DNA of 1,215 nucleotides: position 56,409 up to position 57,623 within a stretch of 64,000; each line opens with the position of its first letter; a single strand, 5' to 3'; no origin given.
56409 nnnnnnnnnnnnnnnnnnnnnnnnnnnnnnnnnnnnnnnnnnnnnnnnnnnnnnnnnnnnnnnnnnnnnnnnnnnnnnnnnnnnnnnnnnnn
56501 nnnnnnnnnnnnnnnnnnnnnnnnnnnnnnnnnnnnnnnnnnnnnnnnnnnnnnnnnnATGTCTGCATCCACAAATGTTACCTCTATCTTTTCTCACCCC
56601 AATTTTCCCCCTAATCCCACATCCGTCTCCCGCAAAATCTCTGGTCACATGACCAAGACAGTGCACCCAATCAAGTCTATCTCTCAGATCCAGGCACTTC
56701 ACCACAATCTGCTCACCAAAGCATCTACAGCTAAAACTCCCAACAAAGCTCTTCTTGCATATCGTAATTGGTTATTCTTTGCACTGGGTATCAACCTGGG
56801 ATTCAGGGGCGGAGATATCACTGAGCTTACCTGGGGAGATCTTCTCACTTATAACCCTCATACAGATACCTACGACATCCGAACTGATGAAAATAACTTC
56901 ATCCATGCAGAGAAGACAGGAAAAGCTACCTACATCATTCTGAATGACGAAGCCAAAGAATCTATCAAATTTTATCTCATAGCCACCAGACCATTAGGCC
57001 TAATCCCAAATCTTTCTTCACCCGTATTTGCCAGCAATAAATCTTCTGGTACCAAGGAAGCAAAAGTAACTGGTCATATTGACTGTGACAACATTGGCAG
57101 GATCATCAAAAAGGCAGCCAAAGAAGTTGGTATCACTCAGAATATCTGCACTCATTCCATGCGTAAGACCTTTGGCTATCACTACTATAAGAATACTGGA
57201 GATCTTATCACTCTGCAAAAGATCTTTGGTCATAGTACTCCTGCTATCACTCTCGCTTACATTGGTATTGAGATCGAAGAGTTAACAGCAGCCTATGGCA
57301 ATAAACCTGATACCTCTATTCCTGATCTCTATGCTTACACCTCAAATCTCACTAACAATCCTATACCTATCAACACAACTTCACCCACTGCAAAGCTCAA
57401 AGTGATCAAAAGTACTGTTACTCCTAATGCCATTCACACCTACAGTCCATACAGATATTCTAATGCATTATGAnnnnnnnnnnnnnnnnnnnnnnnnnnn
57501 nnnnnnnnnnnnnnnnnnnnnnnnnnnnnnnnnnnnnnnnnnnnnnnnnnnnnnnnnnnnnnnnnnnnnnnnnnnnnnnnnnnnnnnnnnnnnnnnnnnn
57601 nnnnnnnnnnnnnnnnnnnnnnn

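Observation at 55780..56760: ~1 kb tract nearly free of G on the plus strand, upstream of and running into the integrase gene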

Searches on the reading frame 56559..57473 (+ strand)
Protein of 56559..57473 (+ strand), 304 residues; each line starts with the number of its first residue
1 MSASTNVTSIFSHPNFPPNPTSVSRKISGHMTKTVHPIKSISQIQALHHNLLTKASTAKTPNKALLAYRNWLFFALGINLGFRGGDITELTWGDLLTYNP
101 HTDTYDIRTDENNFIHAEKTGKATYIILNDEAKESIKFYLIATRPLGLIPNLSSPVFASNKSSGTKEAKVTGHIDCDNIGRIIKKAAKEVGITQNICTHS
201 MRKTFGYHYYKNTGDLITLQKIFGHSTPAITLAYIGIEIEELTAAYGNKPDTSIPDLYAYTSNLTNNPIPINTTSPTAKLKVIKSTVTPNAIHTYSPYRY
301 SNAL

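Call 10: search_protein_families(library=pfam, proteins=[window:56559-57473:+], max_evalue=0.01)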
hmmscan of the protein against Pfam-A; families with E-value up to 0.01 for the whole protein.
window:56559-57473:+ (304 aa): 1 family
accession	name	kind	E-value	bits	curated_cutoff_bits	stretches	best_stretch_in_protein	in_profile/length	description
PF00589.27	Phage_integrase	-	1.9e-16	60.8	27.1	1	61-235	15-166/172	Phage integrase family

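Call 11: search_protein_families(library=phrogs, proteins=[window:56559-57473:+], max_evalue=0.01)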
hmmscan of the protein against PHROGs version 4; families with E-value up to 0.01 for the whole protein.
window:56559-57473:+ (304 aa): 3 families
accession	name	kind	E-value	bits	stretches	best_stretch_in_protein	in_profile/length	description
phrog_216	-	integration and excision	1.5e-42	146.7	1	24-247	41-234/301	integrase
phrog_7269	-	integration and excision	8.5e-21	74.7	1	173-247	7-79/89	integrase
phrog_1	-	integration and excision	1e-18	69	1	66-246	285-444/611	integrase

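Call 15: find_related_loci(query=window:56559-57473:+, collection=viral_contigs, flank=6000)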
Query window:56559-57473:+ (304 aa) in viral_contigs; peptide patterns used: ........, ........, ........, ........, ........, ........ (x = any residue, [..] = any of these).
6 stretches matched a pattern; 1 encode a relative of the query (tblastn E <= 1e-3); 1 distinct loci.
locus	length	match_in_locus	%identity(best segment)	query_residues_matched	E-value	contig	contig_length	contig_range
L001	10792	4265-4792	39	34-245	1e-28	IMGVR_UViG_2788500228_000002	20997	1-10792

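Call 17: find_encoding_contigs(protein=window:56559-57473:+, flank=8000, max_places=10)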
Protein window:56559-57473:+ (304 aa): 6 contigs read that carry it; 6 places shown.
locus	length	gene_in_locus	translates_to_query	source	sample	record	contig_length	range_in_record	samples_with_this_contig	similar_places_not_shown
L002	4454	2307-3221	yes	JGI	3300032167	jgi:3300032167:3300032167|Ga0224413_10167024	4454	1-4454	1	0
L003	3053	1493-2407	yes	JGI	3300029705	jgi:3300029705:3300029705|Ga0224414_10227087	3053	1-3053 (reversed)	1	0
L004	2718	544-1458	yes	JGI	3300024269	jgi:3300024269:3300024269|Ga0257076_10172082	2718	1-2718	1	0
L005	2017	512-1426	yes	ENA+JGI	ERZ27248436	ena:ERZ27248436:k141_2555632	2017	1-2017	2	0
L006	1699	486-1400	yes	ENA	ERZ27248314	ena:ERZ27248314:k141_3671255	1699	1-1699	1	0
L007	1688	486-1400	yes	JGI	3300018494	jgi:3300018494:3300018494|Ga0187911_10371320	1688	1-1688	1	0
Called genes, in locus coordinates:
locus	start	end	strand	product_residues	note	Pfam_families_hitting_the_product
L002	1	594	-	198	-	?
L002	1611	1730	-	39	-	-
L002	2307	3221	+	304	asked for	PF00589:Phage_integrase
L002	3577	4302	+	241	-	-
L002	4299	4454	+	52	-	?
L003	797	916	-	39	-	-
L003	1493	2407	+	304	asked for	PF00589:Phage_integrase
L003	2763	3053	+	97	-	?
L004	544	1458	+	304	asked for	PF00589:Phage_integrase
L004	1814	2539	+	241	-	-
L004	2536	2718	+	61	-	?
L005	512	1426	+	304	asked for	PF00589:Phage_integrase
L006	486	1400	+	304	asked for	PF00589:Phage_integrase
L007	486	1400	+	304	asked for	PF00589:Phage_integrase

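Call 21: find_homologous_proteins(query=window:56559-57473:+, max_evalue=1e-10)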
Query window:56559-57473:+ (304 aa): 71 proteins with E <= 1e-10 among 692 candidates.
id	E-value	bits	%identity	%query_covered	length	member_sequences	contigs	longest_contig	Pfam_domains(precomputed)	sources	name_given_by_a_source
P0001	5.1e-200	681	100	100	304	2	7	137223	PF00589.28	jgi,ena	-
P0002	1.2e-168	578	86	100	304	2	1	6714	PF00589.28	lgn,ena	-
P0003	3.2e-118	412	66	98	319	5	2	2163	PF00589.28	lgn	-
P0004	1.3e-113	397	64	91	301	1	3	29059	PF00589.28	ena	-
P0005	4.6e-113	395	65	92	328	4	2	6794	PF00589.28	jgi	-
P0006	1.5e-107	377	71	78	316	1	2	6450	PF00589.28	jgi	-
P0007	2.6e-96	340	58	91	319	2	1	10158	PF00589.28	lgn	-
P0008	3.7e-90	320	61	79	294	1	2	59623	PF00589.28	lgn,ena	-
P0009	4.7e-89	317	61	78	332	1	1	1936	PF00589.28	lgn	-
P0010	5.2e-88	313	55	87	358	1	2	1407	PF00589.28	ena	-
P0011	1.2e-86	309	54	90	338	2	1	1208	PF00589.28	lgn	-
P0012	1.4e-84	302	55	88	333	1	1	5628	PF00589.28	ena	-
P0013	3.5e-83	297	60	78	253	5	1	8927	PF00589.28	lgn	-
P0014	7.8e-82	293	59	76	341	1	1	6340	PF00589.28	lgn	-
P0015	3.5e-73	265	55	77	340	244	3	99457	PF00589.28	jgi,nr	jgi:integrase|nr:MAG TPA: site specific tyrosine recombinase [Caudoviricetes sp.]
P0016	1.3e-72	263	51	84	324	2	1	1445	PF00589.28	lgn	-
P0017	2.2e-69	252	51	88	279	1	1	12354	PF00589.28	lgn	-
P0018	5.1e-69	251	54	73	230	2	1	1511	PF00589.28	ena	-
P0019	1.4e-40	158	43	70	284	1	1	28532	PF00589.28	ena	-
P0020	1.9e-25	108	36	78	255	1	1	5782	PF00589.28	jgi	jgi:integrase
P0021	1.6e-20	92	35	70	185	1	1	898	PF00589.28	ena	-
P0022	4.2e-20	90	35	69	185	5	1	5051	PF00589.28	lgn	-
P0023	8.1e-19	86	34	69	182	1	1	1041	PF00589.28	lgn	-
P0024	8.7e-19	86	38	59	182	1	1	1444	PF00589.28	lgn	-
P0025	1.1e-18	86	37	70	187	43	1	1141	PF00589.28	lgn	-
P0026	1.2e-18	86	38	70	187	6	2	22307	PF00589.28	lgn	-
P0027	2.8e-18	84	34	72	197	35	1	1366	PF00589.28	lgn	-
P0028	3.4e-18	84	34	71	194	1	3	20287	PF00589.28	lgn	-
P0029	4.0e-18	84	36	67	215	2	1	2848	PF00589.28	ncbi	-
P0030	4.2e-18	84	36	70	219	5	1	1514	PF00589.28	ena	-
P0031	4.6e-18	84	35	59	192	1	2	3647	PF00589.28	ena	-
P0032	5.9e-18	83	38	59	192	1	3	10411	PF00589.28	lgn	-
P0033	6.0e-18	83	36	59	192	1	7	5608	PF00589.28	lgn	-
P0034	6.4e-18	83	33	70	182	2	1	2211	PF00589.28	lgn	-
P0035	6.4e-18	83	36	59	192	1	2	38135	PF00589.28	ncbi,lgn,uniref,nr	ncbi:site-specific integrase [Paraclostridium bifermentans]|uniref:site-specific integrase n=1 Tax=P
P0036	6.4e-18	83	36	59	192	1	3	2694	PF00589.28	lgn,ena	-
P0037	6.8e-18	83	36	59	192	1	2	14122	PF00589.28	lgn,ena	-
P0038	7.8e-18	83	36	59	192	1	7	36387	PF00589.28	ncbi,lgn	ncbi:MAG: site-specific integrase [Romboutsia sp.]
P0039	8.2e-18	83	36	59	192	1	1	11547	PF00589.28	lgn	-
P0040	8.3e-18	83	36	59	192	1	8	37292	PF00589.28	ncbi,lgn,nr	ncbi:site-specific integrase [Paraclostridium sp. AKS46]|nr:site-specific integrase [Paraclostridium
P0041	8.4e-18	83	35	59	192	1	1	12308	PF00589.28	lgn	-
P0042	8.8e-18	83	36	59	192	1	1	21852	PF00589.28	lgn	-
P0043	9.2e-18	83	36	59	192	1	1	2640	PF00589.28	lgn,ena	-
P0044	9.6e-18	83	35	59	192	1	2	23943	PF00589.28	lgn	-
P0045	1.2e-17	82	36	59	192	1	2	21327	PF00589.28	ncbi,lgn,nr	ncbi:site-specific integrase [Paraclostridium benzoelyticum]|nr:site-specific integrase [Paraclostri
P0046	1.4e-17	82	35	59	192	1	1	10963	PF00589.28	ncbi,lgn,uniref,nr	ncbi:site-specific integrase [Paraclostridium bifermentans]|uniref:site-specific integrase n=1 Tax=P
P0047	2.2e-17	81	35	59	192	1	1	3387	PF00589.28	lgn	-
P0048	2.2e-17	81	35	59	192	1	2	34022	PF00589.28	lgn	-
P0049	2.2e-17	81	35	59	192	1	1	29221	PF00589.28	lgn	-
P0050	2.2e-17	81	35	59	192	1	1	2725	PF00589.28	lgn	-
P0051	3.7e-17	81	32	70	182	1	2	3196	PF00589.28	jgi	-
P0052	4.6e-17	80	34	70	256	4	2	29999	PF00589.28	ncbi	-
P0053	5.5e-17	80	33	59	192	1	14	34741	PF00589.28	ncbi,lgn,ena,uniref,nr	ncbi:MAG: site-specific integrase [Paraclostridium sordellii]|uniref:site-specific integrase n=1 Tax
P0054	5.7e-17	80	34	59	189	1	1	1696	PF00589.28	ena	-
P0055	7.2e-17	80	34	59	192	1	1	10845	PF00589.28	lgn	-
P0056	8.2e-17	80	34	72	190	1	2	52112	PF00589.28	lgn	-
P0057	1.2e-16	79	32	59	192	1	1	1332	PF00589.28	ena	-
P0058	2.9e-16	78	33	58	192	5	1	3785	PF00589.28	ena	-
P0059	1.3e-15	76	36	68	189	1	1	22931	PF00589.28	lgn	-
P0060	3.4e-15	74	34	69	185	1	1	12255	PF00589.28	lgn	-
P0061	4.3e-15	74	33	69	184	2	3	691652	PF00589.28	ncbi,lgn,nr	ncbi:tyrosine-type recombinase/integrase [Paenibacillus macquariensis]|nr:tyrosine-type recombinase/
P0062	8.3e-15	73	37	56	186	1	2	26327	PF00589.28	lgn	-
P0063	1.1e-14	73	35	67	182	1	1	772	PF00589.28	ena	-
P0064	1.1e-14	72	31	70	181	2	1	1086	PF00589.28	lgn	-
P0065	1.7e-14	72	30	70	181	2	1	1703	PF00589.28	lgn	-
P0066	2.8e-14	71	34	69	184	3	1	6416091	PF00589.28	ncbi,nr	ncbi:integrase [Bacillus sp. FJAT-18019]|nr:integrase [Bacillus sp. FJAT-18019]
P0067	9.8e-14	69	31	70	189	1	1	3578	PF00589.28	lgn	-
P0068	1.7e-13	69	31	68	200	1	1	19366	PF00589.28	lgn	-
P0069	3.8e-13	68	56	22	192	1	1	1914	PF00589.28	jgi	jgi:integrase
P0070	4.7e-12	64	31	68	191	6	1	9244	PF00589.28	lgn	-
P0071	8.1e-12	63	29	70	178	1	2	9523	PF00589.28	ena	-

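Call 22: find_encoding_contigs(protein=P0002, flank=5000, max_places=2)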
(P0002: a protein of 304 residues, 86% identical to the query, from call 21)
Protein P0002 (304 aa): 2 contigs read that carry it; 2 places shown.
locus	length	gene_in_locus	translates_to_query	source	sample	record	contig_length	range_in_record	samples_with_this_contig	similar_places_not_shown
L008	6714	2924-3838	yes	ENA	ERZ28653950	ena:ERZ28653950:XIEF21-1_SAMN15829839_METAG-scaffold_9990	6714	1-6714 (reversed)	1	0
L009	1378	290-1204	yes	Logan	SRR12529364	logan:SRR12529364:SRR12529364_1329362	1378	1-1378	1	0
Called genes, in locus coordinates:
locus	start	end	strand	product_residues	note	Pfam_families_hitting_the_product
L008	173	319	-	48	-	-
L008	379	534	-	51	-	-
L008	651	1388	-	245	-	-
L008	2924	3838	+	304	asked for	PF00589:Phage_integrase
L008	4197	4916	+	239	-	-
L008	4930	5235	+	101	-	-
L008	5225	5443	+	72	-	-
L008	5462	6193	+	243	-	PF00149:Metallophos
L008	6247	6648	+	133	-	-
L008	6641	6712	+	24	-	?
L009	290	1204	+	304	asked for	PF00589:Phage_integrase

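Call 23: find_encoding_contigs(protein=P0004, flank=5000, max_places=2)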
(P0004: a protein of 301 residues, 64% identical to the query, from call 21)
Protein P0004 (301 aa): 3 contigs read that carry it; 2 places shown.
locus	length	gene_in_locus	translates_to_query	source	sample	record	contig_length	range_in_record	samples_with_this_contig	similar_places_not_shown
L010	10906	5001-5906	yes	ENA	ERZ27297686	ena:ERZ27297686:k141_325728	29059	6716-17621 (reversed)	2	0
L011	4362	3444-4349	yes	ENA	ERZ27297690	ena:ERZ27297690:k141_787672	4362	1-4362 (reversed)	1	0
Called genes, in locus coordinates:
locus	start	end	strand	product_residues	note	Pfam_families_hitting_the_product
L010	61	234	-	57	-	-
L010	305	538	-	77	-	-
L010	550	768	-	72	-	-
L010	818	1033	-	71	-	-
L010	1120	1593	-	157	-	-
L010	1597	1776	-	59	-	-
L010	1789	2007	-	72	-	-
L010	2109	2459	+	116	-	-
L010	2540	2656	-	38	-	-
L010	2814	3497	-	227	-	-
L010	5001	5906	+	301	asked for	PF00589:Phage_integrase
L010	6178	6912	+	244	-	-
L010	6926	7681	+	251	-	PF00149:Metallophos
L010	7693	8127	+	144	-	-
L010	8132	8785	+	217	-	PF25311:WDGH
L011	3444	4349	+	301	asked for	PF00589:Phage_integrase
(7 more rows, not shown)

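Call 24: find_encoding_contigs(protein=P0008, flank=5000, max_places=2)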
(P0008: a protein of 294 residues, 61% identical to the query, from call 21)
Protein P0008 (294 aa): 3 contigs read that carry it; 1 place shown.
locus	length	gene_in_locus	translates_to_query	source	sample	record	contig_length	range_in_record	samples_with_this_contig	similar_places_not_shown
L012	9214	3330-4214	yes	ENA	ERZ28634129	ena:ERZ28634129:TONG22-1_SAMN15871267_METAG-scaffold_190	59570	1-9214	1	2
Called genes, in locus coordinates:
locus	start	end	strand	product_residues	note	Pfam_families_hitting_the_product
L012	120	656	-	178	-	-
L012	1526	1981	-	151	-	-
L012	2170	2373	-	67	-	-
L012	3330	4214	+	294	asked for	PF00589:Phage_integrase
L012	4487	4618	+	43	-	-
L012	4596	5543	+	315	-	-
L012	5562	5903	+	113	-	-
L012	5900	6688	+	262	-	PF00149:Metallophos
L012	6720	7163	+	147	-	-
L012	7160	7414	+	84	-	-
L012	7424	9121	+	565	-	PF05183:RdRP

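Call 25: find_encoding_contigs(protein=P0015, flank=5000, max_places=2)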
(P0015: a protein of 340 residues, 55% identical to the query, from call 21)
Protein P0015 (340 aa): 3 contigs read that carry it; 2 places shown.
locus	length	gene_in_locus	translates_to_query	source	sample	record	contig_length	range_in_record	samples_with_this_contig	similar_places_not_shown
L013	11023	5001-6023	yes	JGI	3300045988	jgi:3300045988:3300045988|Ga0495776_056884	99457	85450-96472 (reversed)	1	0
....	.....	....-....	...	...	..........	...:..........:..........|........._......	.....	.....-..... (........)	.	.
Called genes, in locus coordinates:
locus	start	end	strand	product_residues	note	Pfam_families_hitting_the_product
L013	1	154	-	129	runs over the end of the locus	-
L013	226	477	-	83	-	-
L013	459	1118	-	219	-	PF02661:Fic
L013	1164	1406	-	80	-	-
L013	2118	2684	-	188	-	-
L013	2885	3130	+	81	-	-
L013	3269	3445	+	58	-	-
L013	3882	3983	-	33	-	-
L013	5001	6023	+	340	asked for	PF00589:Phage_integrase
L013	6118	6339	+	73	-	-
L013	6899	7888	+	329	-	-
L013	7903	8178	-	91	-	-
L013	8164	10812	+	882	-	PF05183:RdRP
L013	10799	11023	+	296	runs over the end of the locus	-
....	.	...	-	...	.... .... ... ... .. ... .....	-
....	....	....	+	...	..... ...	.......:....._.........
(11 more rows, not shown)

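Call 32: find_encoding_contigs(protein=P0007, flank=5000, max_places=1)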
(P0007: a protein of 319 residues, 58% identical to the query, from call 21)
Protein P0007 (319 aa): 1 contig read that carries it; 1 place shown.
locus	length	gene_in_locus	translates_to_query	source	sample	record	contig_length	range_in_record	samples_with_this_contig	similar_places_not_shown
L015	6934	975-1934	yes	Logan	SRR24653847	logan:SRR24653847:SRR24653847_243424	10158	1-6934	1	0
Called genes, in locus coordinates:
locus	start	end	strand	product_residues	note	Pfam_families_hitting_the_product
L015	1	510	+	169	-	?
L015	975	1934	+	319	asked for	PF00589:Phage_integrase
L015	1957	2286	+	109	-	-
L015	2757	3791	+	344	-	-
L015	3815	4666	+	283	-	PF00149:Metallophos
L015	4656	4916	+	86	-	-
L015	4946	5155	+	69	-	-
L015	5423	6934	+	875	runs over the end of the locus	PF05183:RdRP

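Call 33: find_encoding_contigs(protein=P0017, flank=5000, max_places=1)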
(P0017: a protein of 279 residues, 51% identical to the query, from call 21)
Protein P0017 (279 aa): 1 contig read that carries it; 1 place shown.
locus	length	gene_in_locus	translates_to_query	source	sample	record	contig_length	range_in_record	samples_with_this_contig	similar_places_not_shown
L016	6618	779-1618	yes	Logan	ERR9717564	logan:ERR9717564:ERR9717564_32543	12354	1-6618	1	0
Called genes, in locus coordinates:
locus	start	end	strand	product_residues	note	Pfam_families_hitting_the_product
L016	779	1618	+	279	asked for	PF00589:Phage_integrase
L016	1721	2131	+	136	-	-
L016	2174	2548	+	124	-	-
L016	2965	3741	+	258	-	-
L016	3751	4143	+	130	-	-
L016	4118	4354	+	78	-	-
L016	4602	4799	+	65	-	-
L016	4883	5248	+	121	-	-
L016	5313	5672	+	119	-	-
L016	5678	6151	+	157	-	-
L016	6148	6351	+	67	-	-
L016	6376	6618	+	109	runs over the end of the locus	-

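Call 34: find_encoding_contigs(protein=P0019, flank=5000, max_places=1)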
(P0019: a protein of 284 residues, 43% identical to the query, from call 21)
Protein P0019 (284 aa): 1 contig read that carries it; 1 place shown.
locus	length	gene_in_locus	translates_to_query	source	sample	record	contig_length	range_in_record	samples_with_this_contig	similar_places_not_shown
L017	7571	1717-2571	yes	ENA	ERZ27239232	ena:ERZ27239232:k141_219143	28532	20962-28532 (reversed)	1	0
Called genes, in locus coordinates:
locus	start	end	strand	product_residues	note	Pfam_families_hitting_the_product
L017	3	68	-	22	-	?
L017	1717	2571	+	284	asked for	PF00589:Phage_integrase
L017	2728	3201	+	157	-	-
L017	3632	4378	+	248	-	-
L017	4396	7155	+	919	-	PF05183:RdRP (weak)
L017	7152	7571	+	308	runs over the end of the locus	-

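Call 35: find_encoding_contigs(protein=P0005, flank=5000, max_places=1)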
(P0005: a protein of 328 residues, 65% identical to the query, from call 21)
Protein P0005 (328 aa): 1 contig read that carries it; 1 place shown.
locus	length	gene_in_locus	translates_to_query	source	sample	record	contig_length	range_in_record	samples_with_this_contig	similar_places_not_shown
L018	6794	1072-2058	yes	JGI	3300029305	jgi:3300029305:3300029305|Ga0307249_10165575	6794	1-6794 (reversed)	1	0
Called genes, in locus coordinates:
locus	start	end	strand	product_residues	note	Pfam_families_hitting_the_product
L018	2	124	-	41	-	?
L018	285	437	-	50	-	-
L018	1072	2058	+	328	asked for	PF00589:Phage_integrase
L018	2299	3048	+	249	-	-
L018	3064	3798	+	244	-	PF00149:Metallophos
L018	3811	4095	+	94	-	-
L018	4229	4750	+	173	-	-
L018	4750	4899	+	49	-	-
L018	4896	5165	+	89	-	-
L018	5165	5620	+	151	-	-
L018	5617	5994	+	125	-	-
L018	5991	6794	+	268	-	?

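Call 36: find_encoding_contigs(protein=P0006, flank=5000, max_places=1)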
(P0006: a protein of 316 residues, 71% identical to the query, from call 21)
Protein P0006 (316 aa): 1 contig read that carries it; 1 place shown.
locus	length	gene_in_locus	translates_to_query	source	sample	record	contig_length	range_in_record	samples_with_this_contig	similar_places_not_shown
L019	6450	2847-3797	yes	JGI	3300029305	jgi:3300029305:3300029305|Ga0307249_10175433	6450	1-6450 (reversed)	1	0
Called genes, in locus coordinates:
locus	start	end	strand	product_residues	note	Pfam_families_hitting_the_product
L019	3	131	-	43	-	?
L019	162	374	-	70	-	-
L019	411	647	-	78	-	-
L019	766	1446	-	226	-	-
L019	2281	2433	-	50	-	-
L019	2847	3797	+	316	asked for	PF00589:Phage_integrase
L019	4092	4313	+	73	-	-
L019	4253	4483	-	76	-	PF03477:ATP-cone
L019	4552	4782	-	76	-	-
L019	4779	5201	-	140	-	PF11753:DUF3310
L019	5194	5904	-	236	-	PF02511:Thy1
